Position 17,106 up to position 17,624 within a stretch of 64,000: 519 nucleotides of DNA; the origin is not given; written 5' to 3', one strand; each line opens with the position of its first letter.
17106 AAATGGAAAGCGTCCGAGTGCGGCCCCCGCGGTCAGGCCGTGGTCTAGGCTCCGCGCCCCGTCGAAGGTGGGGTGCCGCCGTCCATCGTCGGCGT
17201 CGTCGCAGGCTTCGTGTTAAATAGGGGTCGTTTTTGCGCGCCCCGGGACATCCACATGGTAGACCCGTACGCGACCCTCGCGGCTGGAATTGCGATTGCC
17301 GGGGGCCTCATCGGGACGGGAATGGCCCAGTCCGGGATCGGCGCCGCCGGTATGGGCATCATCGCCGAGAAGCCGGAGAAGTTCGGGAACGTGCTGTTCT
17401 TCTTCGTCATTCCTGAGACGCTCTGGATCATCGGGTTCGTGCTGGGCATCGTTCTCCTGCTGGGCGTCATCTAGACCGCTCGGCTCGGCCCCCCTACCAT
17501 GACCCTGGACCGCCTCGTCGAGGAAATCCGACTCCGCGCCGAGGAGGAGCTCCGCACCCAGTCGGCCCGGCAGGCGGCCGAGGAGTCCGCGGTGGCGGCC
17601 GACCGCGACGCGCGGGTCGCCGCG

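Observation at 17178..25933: A-type ATP synthase split into two convergent operons with H and I relocated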

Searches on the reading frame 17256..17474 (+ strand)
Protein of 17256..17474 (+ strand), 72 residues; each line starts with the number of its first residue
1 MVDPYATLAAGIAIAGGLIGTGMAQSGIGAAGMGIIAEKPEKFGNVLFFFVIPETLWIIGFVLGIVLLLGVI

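Call 6: search_protein_families(library=pfam, proteins=[window:17256-17474:+], max_evalue=0.01)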
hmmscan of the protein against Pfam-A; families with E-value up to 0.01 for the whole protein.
window:17256-17474:+ (72 aa): 1 family
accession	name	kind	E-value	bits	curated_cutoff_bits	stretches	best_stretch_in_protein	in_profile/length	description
PF00137.26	ATP-synt_C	-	4e-13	49.9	24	1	8-67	1-60/60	ATP synthase subunit C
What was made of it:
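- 17256..17474 (+): atpK: 72-aa single-hairpin proteolipid (c-ring subunit) with the carboxylate in ...VIPETLW... PF00137 E=4e-13 (call 6).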

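Call 7: search_protein_families(library=ncbifam, proteins=[window:17256-17474:+], max_evalue=0.01)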
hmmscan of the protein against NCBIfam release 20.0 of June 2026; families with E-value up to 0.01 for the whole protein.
window:17256-17474:+ (72 aa): 9 families
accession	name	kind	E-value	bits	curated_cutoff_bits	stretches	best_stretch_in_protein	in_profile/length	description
NF004913.0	PRK06271.1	equivalog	8e-10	38.4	211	1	7-69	9-71/220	V-type ATP synthase subunit K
NF004888.0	PRK06251.1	equivalog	1.6e-09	37.8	101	1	8-71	38-101/102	V-type ATP synthase subunit K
NF005124.0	PRK06558.1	equivalog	7.1e-08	32.4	127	1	9-68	18-79/159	V-type ATP synthase subunit K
NF011483.0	PRK14893.1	equivalog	2.4e-07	30.9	188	1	6-69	11-74/162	V-type ATP synthase subunit K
NF006219.0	PRK08344.1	equivalog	5.7e-07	29.4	108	1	3-63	2-64/161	V-type ATP synthase subunit K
NF005608.0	PRK07354.1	equivalog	0.00011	22.7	128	1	6-69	9-76/81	F0F1 ATP synthase subunit C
NF009998.0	PRK13468.1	equivalog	0.0045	17.3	116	1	6-69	11-78/88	F0F1 ATP synthase subunit C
NF004532.0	PRK05880.1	equivalog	0.0075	16.4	120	1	6-53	11-58/83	F0F1 ATP synthase subunit C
NF007200.0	PRK09621.1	equivalog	0.0082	16.1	108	1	7-67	10-66/141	ATP synthase subunit C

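Call 31: find_homologous_proteins(query=window:17256-17474:+, max_evalue=0.001)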
Query window:17256-17474:+ (72 aa): 689 proteins with E <= 0.001 among 702 candidates; the best 120 are listed.
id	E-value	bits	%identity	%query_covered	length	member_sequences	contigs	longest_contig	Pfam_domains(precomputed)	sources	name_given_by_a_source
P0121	3.1e-33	130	97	86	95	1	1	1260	PF00137.27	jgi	jgi:V/A-type H+-transporting ATPase subunit K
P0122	7.1e-32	126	94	86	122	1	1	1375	PF00137.27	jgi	jgi:V/A-type H+/Na+-transporting ATPase subunit K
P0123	8.6e-32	126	90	85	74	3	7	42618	PF00137.27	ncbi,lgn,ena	-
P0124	8.6e-32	126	91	96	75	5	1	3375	PF00137.27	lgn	-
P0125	1.6e-31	125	93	100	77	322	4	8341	PF00137.27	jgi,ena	-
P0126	2.8e-31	124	90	85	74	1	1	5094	PF00137.27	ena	-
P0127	3.5e-31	124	96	79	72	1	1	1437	PF00137.27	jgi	jgi:V/A-type H+/Na+-transporting ATPase subunit K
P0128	3.5e-31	124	93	83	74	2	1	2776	PF00137.27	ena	-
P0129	3.5e-31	124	92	86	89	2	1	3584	PF00137.27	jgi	-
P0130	5.1e-31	123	92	100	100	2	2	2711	PF00137.27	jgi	-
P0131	5.8e-31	123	92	99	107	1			PF00137.27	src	-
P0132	5.9e-31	123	92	86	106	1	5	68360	PF00137.27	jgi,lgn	-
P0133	1.0e-30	122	90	94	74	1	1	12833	PF00137.27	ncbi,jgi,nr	ncbi:MAG: ATPase [Thermoplasmata archaeon]|jgi:V/A-type H+/Na+-transporting ATPase subunit K|nr:ATPa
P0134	1.3e-30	122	88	100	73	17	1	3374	PF00137.27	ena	-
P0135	2.3e-30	121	87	85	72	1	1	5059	PF00137.27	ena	-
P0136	2.9e-30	121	89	97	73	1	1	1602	PF00137.27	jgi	jgi:V/A-type H+-transporting ATPase subunit K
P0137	5.4e-30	120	95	58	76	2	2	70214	PF00137.27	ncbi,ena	-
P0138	5.4e-30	120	86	97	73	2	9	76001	PF00137.27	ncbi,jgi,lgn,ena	jgi:V/A-type H+-transporting ATPase subunit K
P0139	6.6e-30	120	87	86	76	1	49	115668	PF00137.27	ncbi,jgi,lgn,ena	ncbi:MAG: ATPase [Thermoplasmata archaeon]|jgi:V/A-type H+-transporting ATPase subunit K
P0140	9.2e-30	119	91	79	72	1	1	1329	PF00137.27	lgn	-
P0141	1.9e-29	118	90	83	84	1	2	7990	PF00137.27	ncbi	-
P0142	2.2e-29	118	86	97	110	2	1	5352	PF00137.27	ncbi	-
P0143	2.6e-29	118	91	79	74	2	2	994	PF00137.27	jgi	jgi:V/A-type H+/Na+-transporting ATPase subunit K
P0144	2.6e-29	118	89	79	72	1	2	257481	PF00137.27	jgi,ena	jgi:V/A-type H+/Na+-transporting ATPase subunit K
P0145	2.7e-29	118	86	79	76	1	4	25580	PF00137.27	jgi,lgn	jgi:V/A-type H+-transporting ATPase subunit K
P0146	4.0e-29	117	93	76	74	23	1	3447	PF00137.27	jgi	jgi:V/A-type H+/Na+-transporting ATPase subunit K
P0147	5.2e-29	117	85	100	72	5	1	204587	PF00137.27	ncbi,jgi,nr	ncbi:MAG: ATPase [Thermoplasmata archaeon]|jgi:V/A-type H+/Na+-transporting ATPase subunit K|nr:ATPa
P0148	5.5e-29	117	88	72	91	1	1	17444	PF00137.27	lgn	-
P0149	7.9e-29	116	83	96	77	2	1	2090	PF00137.27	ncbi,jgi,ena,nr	ncbi:MAG TPA: hypothetical protein VKR78_02820 [Acidimicrobiales bacterium]|nr:hypothetical protein 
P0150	9.2e-29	116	92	82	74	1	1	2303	PF00137.27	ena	-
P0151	1.6e-28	115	96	76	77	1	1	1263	PF00137.27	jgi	jgi:V/A-type H+-transporting ATPase subunit K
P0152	1.9e-28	115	95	58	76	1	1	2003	PF00137.27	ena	-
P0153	1.9e-28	115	93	78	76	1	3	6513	PF00137.27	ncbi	-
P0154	2.5e-28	115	78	100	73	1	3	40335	PF00137.27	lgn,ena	-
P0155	2.6e-28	115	87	83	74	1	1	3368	PF00137.27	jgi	jgi:V/A-type H+-transporting ATPase subunit K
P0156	2.7e-28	115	78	100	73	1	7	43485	PF00137.27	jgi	jgi:V/A-type H+-transporting ATPase subunit K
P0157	2.7e-28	115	85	86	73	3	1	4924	PF00137.27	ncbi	-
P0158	3.2e-28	115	93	58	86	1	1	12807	PF00137.27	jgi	jgi:V/A-type H+/Na+-transporting ATPase subunit K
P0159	3.4e-28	114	91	75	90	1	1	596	PF00137.27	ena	-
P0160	3.6e-28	114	93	57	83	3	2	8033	PF00137.27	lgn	-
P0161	4.0e-28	114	77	85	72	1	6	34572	PF00137.27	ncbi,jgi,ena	ncbi:MAG: ATPase [Thermoplasmata archaeon]|jgi:V/A-type H+-transporting ATPase subunit K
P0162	4.1e-28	114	90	72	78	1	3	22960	PF00137.27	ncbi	-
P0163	4.3e-28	114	87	83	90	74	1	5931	PF00137.27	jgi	-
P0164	4.3e-28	114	93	58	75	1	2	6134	PF00137.27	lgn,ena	-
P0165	6.3e-28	114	80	97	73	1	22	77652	PF00137.27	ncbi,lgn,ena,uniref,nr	ncbi:ATPase [Candidatus Marsarchaeota G2 archaeon ECH_B_SAG-G16]|uniref:ATPase n=5 Tax=Candidatus Ma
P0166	6.6e-28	114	97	53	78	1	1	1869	PF00137.27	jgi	jgi:V/A-type H+/Na+-transporting ATPase subunit K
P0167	6.7e-28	114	78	100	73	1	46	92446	PF00137.27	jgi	jgi:V/A-type H+-transporting ATPase subunit K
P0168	7.4e-28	113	80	97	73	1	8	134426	PF00137.27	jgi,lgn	jgi:V/A-type H+-transporting ATPase subunit K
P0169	7.6e-28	113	92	74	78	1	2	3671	PF00137.27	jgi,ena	-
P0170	7.7e-28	113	92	74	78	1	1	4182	PF00137.27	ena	-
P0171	7.7e-28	113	93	58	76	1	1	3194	PF00137.27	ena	-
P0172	7.8e-28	113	86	79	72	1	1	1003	PF00137.27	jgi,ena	-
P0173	8.0e-28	113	92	54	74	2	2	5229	PF00137.27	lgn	-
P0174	8.1e-28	113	75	85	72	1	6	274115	PF00137.27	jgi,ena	jgi:V/A-type H+-transporting ATPase subunit K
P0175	8.6e-28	113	85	86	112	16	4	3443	PF00137.27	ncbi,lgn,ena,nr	ncbi:MAG: archaeal A1A0-type ATP synthase, subunit K [Marine Group I thaumarchaeote]|nr:MAG: archaea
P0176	8.8e-28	113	98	58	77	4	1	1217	PF00137.27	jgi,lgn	jgi:V/A-type H+/Na+-transporting ATPase subunit K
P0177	9.7e-28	113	79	97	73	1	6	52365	PF00137.27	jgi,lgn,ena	jgi:V/A-type H+-transporting ATPase subunit K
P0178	1.0e-27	113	86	79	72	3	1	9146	PF00137.27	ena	-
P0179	1.1e-27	113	93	58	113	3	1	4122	PF00137.27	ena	-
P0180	1.1e-27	113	95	58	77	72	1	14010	PF00137.27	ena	-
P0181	1.2e-27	113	88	83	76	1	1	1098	PF00137.27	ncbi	-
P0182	1.3e-27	113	91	90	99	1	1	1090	PF00137.27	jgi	jgi:V/A-type H+-transporting ATPase subunit K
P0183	1.4e-27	113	98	58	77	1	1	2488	PF00137.27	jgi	jgi:V/A-type H+-transporting ATPase subunit K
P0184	1.4e-27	112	85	86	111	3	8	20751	PF00137.27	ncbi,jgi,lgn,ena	-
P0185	1.4e-27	112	82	86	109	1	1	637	PF00137.27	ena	-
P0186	1.4e-27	112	93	78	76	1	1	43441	PF00137.27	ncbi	ncbi:MAG: ATPase [Thermoplasmata archaeon]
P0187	1.4e-27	112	84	85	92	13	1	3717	PF00137.27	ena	-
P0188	1.5e-27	112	93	58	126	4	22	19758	PF00137.27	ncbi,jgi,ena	jgi:V/A-type H+-transporting ATPase subunit K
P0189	1.5e-27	112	93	58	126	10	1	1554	PF00137.27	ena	-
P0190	1.5e-27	112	93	58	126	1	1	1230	PF00137.27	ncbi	-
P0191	1.5e-27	112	85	86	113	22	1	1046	PF00137.27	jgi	-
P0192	1.5e-27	112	88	92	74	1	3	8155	PF00137.27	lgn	-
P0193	1.7e-27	112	93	58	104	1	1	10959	PF00137.27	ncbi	ncbi:MAG: F0F1 ATP synthase subunit C [Candidatus Nitrosocosmicus sp.]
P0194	1.7e-27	112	85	100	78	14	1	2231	PF00137.27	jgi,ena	-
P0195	1.8e-27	112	93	58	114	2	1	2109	PF00137.27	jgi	-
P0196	1.8e-27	112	93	58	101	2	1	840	PF00137.27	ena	-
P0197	1.8e-27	112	93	58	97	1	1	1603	PF00137.27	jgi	jgi:V/A-type H+-transporting ATPase subunit K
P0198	1.8e-27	112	93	58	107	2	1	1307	PF00137.27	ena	-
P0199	1.8e-27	112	93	58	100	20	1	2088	PF00137.27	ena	-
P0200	1.8e-27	112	93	58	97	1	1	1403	PF00137.27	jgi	jgi:V/A-type H+-transporting ATPase subunit K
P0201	1.9e-27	112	80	97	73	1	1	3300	PF00137.27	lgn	-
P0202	1.9e-27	112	95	58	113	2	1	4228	PF00137.27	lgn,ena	-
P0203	2.0e-27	112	93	58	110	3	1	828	PF00137.27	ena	-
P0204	2.0e-27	112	93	58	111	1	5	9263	PF00137.27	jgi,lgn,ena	jgi:V/A-type H+-transporting ATPase subunit K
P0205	2.0e-27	112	93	58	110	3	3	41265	PF00137.27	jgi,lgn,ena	jgi:V/A-type H+-transporting ATPase subunit K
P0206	2.1e-27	112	93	58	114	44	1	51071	PF00137.27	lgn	-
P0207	2.1e-27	112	93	58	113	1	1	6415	PF00137.27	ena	-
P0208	2.1e-27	112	82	86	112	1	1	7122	PF00137.27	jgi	jgi:V/A-type H+/Na+-transporting ATPase subunit K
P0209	2.1e-27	112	93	58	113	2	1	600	PF00137.27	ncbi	-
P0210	2.1e-27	112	82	85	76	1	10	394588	PF00137.27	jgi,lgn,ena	jgi:V/A-type H+-transporting ATPase subunit K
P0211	2.1e-27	112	93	58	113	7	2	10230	PF00137.27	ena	-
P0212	2.1e-27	112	93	58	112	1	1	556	PF00137.27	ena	-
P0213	2.1e-27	112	88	72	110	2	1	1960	PF00137.27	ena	-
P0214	2.1e-27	112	93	58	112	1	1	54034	PF00137.27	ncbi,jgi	jgi:V/A-type H+-transporting ATPase subunit K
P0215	2.1e-27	112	93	58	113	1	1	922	PF00137.27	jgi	jgi:V/A-type H+-transporting ATPase subunit K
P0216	2.1e-27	112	79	99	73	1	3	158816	PF00137.27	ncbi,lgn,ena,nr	ncbi:MAG: ATPase [Nitrososphaerota archaeon]|nr:ATPase [Nitrososphaerota archaeon]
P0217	2.1e-27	112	93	58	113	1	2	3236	PF00137.27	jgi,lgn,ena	jgi:V/A-type H+-transporting ATPase subunit K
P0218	2.1e-27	112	93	58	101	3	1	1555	PF00137.27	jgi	jgi:V/A-type H+-transporting ATPase subunit K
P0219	2.1e-27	112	93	58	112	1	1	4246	PF00137.27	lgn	-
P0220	2.2e-27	112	93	78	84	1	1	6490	PF00137.27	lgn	-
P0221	2.2e-27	112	93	58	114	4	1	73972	PF00137.27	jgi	jgi:V/A-type H+/Na+-transporting ATPase subunit K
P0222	2.2e-27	112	93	58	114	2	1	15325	PF00137.27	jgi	jgi:V/A-type H+-transporting ATPase subunit K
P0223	2.2e-27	112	93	58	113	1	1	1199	PF00137.27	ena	-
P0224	2.2e-27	112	93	58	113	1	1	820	PF00137.27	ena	-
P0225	2.2e-27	112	88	58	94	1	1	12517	PF00137.27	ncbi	-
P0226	2.2e-27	112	93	58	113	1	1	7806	PF00137.27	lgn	-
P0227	2.2e-27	112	93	58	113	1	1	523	PF00137.27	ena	-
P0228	2.2e-27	112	93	58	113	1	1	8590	PF00137.27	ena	-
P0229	2.2e-27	112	93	58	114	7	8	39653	PF00137.27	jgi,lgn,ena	jgi:V/A-type H+/Na+-transporting ATPase subunit K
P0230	2.2e-27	112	93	58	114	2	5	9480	PF00137.27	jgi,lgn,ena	jgi:V/A-type H+/Na+-transporting ATPase subunit K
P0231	2.2e-27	112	93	58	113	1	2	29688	PF00137.27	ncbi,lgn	-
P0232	2.2e-27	112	93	58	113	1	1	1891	PF00137.27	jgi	jgi:V/A-type H+-transporting ATPase subunit K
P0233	2.2e-27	112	93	58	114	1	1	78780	PF00137.27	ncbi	-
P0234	2.2e-27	112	93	58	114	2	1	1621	PF00137.27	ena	-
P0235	2.2e-27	112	93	58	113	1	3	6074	PF00137.27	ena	-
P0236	2.2e-27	112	93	58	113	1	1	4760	PF00137.27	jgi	-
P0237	2.2e-27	112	93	58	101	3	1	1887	PF00137.27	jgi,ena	jgi:V/A-type H+-transporting ATPase subunit K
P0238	2.3e-27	112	93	58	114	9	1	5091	PF00137.27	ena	-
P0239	2.3e-27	112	93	58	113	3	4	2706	PF00137.27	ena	-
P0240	2.3e-27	112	93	58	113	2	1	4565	PF00137.27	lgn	-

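Call 32: find_encoding_contigs(protein=P0165, flank=10000, max_places=2)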
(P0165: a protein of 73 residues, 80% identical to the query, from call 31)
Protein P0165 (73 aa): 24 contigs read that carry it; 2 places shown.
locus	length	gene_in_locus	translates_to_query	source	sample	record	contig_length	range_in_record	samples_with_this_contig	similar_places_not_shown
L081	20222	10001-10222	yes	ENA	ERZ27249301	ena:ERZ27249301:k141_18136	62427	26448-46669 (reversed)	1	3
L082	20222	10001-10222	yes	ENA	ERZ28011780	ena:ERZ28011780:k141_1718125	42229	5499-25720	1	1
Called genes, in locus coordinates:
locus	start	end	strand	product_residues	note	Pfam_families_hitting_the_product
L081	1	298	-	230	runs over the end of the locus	-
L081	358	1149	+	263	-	PF21003:NucS_N, PF01939:NucS_C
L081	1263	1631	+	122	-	-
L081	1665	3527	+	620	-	PF05833:NFACT_N, PF05670:NFACT-R_1, PF18297:NFACT-R_2 (weak)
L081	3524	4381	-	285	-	PF00571:CBS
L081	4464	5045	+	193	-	PF01871:AMMECR1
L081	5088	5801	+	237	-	-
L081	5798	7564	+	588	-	PF04675:DNA_ligase_A_N, PF01068:DNA_ligase_A_M, PF04679:DNA_ligase_A_C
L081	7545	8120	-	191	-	-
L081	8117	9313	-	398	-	PF00201:UDPGT, PF04101:Glyco_tran_28_C, PF06722:EryCIII-like_C (weak)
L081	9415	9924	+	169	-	PF00011:HSP20 (weak), PF04969:CS (weak)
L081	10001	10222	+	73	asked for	PF00137:ATP-synt_C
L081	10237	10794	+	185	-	PF01991:vATP-synt_E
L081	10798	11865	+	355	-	PF01992:vATP-synt_AC39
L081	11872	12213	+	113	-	PF01990:ATP-synt_F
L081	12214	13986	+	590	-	PF02874:ATP-synt_ab_N, PF16886:ATP-synt_ab_Xtn, PF00006:ATP-synt_ab, PF22919:ATP-synt_VA_C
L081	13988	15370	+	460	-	PF02874:ATP-synt_ab_N, PF00006:ATP-synt_ab, PF22919:ATP-synt_VA_C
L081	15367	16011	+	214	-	PF01813:ATP-synt_D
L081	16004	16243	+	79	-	-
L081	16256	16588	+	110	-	-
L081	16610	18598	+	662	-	PF01496:V_ATPase_I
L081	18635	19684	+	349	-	PF02163:Peptidase_M50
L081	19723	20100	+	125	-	-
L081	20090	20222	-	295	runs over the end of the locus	PF02737:3HCDH_N, PF00725:3HCDH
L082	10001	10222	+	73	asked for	PF00137:ATP-synt_C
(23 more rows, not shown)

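Call 33: find_encoding_contigs(protein=P0216, flank=10000, max_places=2)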
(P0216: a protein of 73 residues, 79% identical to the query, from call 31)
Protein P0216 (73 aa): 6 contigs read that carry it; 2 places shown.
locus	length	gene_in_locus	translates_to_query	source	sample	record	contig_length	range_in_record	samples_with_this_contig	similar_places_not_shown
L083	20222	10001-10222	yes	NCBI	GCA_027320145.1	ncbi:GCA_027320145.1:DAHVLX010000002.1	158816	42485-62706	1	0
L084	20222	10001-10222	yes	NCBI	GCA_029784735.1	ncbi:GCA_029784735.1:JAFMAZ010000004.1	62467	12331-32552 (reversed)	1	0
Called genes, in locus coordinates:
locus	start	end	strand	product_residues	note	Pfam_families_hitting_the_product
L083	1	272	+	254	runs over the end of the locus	PF13237:Fer4_10 (weak), PF13247:Fer4_11, PF12838:Fer4_7 (weak), PF13187:Fer4_9 (weak), PF00037:Fer4 (weak), PF12797:Fer4_2 (weak), PF12837:Fer4_6, PF13237:Fer4_10 (weak), +3 more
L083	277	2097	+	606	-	PF03916:NrfD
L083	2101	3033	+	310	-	-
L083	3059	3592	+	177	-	-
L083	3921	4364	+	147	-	PF13474:SnoaL_3, PF14534:DUF4440 (weak)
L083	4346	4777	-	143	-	PF00571:CBS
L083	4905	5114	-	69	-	-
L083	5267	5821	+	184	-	PF00665:rve, PF13683:rve_3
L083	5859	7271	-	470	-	PF00083:Sugar_tr (weak), PF07690:MFS_1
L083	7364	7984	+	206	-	PF00730:HhH-GPD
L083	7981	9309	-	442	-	PF00202:Aminotran_3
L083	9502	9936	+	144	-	PF02566:OsmC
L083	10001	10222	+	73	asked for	PF00137:ATP-synt_C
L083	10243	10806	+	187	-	PF01991:vATP-synt_E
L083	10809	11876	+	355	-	PF01992:vATP-synt_AC39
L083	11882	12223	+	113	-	PF01990:ATP-synt_F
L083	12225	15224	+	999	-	PF02874:ATP-synt_ab_N, PF16886:ATP-synt_ab_Xtn, PF14890:Intein_splicing, PF00006:ATP-synt_ab, PF22919:ATP-synt_VA_C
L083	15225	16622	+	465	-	PF02874:ATP-synt_ab_N, PF00006:ATP-synt_ab, PF22919:ATP-synt_VA_C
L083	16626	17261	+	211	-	PF01813:ATP-synt_D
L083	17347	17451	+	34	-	-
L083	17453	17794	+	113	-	-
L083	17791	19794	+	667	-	PF01496:V_ATPase_I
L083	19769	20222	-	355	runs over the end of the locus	-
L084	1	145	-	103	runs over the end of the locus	-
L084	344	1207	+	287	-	-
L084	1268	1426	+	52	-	-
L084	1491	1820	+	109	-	PF00581:Rhodanese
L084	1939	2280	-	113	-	PF00903:Glyoxalase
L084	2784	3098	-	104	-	-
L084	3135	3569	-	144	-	-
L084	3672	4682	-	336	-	-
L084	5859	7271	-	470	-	PF00083:Sugar_tr (weak), PF07690:MFS_1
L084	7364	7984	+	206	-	PF00730:HhH-GPD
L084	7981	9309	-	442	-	PF00202:Aminotran_3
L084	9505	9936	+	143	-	PF02566:OsmC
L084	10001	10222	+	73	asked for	PF00137:ATP-synt_C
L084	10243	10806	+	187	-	PF01991:vATP-synt_E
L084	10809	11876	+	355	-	PF01992:vATP-synt_AC39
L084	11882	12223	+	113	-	PF01990:ATP-synt_F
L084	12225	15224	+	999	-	PF02874:ATP-synt_ab_N, PF16886:ATP-synt_ab_Xtn, PF14890:Intein_splicing, PF00006:ATP-synt_ab, PF22919:ATP-synt_VA_C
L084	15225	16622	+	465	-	PF02874:ATP-synt_ab_N, PF00006:ATP-synt_ab, PF22919:ATP-synt_VA_C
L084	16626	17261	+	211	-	PF01813:ATP-synt_D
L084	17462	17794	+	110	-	-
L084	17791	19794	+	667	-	PF01496:V_ATPase_I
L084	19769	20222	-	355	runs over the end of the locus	-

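Call 34: find_encoding_contigs(protein=P0161, flank=10000, max_places=2)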
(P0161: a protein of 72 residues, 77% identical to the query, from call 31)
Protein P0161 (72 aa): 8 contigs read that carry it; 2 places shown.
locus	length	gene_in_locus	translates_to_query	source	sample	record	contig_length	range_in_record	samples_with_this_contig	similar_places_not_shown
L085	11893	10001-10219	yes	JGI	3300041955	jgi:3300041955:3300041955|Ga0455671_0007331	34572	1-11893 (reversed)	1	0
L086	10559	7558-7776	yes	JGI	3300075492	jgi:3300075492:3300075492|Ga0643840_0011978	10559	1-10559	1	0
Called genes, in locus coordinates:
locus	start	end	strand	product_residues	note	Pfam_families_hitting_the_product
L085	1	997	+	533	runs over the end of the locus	PF00083:Sugar_tr, PF07690:MFS_1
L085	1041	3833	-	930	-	PF08471:Ribonuc_red_2_N, PF02867:Ribonuc_red_lgC, PF12637:TSCPD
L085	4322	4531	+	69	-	-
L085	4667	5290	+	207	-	-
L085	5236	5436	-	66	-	-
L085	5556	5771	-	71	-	-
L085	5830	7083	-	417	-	PF07969:Amidohydro_3, PF01979:Amidohydro_1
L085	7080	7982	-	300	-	PF13691:Lactamase_B_4, PF23023:Anti-Pycsar_Apyc1, PF00753:Lactamase_B, PF12706:Lactamase_B_2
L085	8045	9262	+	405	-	PF06053:DUF929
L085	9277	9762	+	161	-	PF07884:VKOR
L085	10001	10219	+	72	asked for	PF00137:ATP-synt_C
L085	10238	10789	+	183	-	PF01991:vATP-synt_E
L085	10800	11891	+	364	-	?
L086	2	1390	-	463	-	?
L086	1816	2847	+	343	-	-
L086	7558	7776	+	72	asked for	PF00137:ATP-synt_C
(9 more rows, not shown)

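Call 45: find_encoding_contigs(protein=P0174, flank=10000, max_places=1)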
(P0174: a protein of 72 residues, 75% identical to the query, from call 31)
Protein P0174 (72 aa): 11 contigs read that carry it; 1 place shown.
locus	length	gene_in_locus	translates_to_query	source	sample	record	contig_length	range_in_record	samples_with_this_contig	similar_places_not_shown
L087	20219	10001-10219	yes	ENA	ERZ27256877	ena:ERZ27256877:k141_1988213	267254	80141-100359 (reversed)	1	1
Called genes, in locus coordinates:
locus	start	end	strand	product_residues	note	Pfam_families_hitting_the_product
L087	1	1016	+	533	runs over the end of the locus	PF07690:MFS_1, PF00083:Sugar_tr, PF07690:MFS_1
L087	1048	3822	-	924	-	PF08471:Ribonuc_red_2_N, PF02867:Ribonuc_red_lgC, PF12637:TSCPD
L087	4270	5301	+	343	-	-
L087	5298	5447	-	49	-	-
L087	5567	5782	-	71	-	-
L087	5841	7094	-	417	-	PF01979:Amidohydro_1, PF07969:Amidohydro_3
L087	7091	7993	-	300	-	PF13691:Lactamase_B_4 (weak), PF23023:Anti-Pycsar_Apyc1, PF00753:Lactamase_B, PF12706:Lactamase_B_2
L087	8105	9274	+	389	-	PF06053:DUF929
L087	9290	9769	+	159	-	PF07884:VKOR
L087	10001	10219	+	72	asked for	PF00137:ATP-synt_C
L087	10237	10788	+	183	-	PF01991:vATP-synt_E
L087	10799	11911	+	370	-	PF01992:vATP-synt_AC39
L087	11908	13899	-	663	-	PF01496:V_ATPase_I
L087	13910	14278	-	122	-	-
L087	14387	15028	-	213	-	PF01813:ATP-synt_D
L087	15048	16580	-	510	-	PF02874:ATP-synt_ab_N, PF00006:ATP-synt_ab, PF22919:ATP-synt_VA_C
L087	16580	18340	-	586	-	PF02874:ATP-synt_ab_N, PF16886:ATP-synt_ab_Xtn, PF00006:ATP-synt_ab, PF22919:ATP-synt_VA_C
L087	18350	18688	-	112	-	PF01990:ATP-synt_F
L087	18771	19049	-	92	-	PF12797:Fer4_2 (faint), PF13237:Fer4_10 (weak), PF14697:Fer4_21 (faint), PF12838:Fer4_7, PF13187:Fer4_9 (weak)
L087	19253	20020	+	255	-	PF01904:DUF72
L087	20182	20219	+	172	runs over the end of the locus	PF00210:Ferritin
